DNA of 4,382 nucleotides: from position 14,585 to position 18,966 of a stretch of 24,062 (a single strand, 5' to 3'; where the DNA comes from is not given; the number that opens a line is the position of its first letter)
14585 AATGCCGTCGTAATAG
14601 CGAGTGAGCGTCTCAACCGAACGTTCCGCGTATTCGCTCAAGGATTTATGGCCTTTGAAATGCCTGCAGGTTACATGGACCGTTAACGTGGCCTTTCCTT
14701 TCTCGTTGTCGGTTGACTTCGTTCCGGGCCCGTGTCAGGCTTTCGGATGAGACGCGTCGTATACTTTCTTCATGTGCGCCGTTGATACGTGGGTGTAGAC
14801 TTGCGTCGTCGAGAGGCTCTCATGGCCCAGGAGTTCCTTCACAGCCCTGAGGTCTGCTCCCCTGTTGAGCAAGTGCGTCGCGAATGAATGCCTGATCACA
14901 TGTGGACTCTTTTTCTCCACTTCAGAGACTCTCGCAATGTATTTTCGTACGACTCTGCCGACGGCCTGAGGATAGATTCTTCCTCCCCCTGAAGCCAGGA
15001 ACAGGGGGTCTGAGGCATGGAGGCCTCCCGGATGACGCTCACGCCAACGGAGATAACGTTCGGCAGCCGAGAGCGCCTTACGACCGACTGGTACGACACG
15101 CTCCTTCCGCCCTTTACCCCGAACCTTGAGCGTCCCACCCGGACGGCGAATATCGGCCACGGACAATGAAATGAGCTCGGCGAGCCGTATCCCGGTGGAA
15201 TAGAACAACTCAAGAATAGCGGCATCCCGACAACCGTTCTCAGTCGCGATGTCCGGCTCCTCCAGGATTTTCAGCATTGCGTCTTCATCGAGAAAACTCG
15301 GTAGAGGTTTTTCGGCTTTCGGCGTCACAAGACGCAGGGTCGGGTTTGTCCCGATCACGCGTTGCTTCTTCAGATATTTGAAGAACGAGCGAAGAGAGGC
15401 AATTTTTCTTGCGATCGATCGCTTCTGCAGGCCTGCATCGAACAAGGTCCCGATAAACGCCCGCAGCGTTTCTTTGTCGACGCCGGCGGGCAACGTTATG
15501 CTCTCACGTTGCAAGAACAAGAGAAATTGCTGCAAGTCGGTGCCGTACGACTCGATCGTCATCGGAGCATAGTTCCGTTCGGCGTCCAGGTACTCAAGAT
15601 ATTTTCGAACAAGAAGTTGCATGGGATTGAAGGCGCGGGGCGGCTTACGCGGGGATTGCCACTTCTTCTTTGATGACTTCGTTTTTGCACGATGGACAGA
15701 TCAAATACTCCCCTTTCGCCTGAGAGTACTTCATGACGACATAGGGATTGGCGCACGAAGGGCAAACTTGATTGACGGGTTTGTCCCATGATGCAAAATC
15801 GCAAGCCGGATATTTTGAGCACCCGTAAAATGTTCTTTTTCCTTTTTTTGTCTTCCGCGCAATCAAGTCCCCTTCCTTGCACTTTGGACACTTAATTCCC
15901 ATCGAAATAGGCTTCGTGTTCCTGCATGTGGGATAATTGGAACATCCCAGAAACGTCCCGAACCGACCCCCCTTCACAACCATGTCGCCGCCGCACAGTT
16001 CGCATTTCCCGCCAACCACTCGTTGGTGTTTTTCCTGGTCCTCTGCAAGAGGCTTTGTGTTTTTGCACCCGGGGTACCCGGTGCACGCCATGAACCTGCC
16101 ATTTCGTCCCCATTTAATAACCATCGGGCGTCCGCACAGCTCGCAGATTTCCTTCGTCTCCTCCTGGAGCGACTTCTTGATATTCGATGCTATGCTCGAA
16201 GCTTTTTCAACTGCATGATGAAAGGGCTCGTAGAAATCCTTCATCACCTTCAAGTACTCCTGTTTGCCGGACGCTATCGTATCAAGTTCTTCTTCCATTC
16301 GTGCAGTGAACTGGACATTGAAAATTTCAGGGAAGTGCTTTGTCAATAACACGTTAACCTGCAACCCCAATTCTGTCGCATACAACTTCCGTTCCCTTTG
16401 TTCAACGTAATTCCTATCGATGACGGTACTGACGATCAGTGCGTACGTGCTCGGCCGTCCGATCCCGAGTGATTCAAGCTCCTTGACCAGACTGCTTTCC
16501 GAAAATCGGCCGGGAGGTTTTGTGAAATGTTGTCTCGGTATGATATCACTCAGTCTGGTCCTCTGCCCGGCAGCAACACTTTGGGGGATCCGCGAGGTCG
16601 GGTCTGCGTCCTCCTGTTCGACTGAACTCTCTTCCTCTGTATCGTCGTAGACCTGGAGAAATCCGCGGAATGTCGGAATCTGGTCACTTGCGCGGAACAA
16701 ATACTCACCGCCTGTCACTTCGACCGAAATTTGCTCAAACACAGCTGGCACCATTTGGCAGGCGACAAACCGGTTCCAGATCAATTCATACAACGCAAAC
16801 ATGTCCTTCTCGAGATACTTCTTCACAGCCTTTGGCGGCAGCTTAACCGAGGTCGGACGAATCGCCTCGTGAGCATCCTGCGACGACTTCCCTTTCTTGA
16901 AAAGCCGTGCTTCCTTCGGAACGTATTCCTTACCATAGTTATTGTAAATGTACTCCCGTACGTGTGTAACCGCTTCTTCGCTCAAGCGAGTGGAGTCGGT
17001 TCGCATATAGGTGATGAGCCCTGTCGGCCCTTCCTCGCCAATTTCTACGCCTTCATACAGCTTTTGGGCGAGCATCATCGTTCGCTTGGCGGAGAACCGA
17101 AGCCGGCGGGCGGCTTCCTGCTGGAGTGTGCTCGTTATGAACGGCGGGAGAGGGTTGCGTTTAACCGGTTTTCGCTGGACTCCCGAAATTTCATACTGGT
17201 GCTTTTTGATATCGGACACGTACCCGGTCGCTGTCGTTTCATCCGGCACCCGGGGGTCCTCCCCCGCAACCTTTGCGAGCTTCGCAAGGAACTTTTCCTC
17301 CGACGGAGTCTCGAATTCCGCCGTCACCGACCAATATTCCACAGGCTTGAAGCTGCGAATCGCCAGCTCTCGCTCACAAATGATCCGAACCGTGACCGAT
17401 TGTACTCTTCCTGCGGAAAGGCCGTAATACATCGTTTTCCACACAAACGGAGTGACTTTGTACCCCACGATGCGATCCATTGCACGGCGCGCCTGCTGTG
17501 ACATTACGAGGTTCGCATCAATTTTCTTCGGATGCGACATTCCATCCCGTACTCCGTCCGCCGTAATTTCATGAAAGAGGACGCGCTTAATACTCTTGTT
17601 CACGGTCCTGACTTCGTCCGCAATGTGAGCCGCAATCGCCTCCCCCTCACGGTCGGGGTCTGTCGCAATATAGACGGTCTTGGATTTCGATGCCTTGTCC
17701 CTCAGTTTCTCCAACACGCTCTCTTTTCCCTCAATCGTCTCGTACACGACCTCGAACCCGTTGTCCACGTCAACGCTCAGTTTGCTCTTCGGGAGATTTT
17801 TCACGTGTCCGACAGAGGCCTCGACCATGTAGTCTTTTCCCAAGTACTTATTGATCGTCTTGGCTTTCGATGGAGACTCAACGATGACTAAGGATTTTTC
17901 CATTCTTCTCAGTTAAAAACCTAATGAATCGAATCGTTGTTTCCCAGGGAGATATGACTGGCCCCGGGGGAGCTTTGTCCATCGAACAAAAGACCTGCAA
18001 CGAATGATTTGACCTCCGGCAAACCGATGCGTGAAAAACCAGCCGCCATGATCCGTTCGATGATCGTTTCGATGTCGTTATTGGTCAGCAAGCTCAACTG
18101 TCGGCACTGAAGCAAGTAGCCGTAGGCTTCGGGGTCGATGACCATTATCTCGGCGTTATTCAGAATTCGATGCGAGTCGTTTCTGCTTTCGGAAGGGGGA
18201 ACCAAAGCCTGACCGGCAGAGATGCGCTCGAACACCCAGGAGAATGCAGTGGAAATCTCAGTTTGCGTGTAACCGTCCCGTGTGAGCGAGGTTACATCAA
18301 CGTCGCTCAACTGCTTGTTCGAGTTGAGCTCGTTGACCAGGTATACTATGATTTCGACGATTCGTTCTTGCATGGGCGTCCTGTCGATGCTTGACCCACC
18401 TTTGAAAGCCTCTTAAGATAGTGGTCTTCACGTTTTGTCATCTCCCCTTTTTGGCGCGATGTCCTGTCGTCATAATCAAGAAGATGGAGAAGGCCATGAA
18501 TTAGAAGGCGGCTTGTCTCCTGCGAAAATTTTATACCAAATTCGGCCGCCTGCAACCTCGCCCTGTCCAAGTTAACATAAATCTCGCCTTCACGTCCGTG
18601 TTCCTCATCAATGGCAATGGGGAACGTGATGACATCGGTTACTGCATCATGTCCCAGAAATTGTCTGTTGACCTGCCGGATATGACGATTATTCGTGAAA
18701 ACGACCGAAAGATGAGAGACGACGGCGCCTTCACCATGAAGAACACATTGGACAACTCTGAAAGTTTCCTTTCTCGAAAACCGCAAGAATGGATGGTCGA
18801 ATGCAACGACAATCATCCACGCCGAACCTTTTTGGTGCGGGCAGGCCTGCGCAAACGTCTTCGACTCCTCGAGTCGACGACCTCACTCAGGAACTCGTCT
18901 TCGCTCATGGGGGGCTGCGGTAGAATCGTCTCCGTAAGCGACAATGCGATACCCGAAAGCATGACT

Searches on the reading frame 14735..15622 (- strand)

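Call 9: search_protein_families(library=pfam, proteins=[window:14735-15622:-], max_evalue=0.00001)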
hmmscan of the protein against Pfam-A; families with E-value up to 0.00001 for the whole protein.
window:14735-15622:- (295 aa): 3 families
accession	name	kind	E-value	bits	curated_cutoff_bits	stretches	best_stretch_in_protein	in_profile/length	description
PF00589.27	Phage_integrase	-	3.5e-40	138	27.1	1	110-282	2-171/172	Phage integrase family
PF02899.23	Phage_int_SAM_1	-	1.8e-17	63.8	22.3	1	6-87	2-82/83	Phage integrase, N-terminal SAM-like domain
PF13495.12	Phage_int_SAM_4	-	6.2e-07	30.2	27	1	7-88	4-82/85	Phage integrase, N-terminal SAM-like domain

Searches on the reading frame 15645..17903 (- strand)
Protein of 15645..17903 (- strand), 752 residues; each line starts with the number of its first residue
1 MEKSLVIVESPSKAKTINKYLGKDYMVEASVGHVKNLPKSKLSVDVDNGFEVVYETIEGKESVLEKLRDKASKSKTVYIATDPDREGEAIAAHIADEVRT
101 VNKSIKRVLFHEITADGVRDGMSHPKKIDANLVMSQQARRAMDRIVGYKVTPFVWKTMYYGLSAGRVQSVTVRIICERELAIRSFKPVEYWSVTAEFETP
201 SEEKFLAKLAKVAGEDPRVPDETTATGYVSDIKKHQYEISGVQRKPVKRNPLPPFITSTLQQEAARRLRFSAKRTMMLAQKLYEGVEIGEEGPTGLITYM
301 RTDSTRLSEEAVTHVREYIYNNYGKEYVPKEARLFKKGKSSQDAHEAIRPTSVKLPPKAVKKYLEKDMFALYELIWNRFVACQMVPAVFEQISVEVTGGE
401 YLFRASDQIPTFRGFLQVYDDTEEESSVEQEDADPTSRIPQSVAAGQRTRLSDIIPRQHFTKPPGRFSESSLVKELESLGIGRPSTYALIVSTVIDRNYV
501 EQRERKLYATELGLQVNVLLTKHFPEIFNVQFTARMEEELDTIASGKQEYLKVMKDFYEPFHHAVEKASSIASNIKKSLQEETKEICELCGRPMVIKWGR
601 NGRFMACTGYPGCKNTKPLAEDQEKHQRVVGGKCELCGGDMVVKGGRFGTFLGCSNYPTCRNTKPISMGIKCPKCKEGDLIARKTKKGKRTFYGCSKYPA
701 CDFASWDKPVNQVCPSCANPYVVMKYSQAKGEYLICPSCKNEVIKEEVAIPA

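Call 96: search_protein_families(library=pfam, proteins=[window:15645-17903:-], max_evalue=0.001)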
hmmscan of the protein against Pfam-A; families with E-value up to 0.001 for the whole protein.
window:15645-17903:- (752 aa): 4 families
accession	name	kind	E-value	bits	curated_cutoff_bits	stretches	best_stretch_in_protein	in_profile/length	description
PF01131.25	Topoisom_bac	-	1.4e-121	406.8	35.1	1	128-555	2-411/411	DNA topoisomerase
PF01396.24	Zn_ribbon_Top1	-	3.2e-42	142.5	32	3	631-666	1-36/39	Topoisomerase DNA binding C4 zinc finger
PF01751.28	Toprim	-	2.5e-22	79.3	23.1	1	5-113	2-96/96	Toprim domain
PF13662.12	Toprim_4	-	0.0004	21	25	1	49-107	19-83/85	Toprim domain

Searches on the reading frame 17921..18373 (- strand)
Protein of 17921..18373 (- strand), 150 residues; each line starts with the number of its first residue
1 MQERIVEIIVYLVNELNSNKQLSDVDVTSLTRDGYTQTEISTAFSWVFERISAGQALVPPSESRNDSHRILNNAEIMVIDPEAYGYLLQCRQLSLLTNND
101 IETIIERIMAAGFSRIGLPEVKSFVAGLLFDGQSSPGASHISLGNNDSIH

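Call 96: search_protein_families(library=pfam, proteins=[window:17921-18373:-], max_evalue=0.001)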
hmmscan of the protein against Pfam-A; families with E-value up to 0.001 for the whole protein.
window:17921-18373:- (150 aa): 1 family
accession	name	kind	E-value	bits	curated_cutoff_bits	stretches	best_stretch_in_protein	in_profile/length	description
PF04361.18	DUF494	-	1.3e-17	64.5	22.6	1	5-132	1-130/153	Protein of unknown function (DUF494)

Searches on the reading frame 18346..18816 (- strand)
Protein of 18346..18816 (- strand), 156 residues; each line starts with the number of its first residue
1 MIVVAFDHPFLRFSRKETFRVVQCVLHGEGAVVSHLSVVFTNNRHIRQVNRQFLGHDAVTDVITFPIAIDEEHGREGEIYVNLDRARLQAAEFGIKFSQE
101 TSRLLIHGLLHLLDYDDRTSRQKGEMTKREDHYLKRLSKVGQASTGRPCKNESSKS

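Call 96: search_protein_families(library=pfam, proteins=[window:18346-18816:-], max_evalue=0.001)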
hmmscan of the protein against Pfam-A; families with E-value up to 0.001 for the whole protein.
window:18346-18816:- (156 aa): 1 family
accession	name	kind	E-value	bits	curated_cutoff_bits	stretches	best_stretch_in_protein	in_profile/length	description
PF02130.23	YbeY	-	1.9e-28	99.3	25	1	31-137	25-129/129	Endoribonuclease YbeY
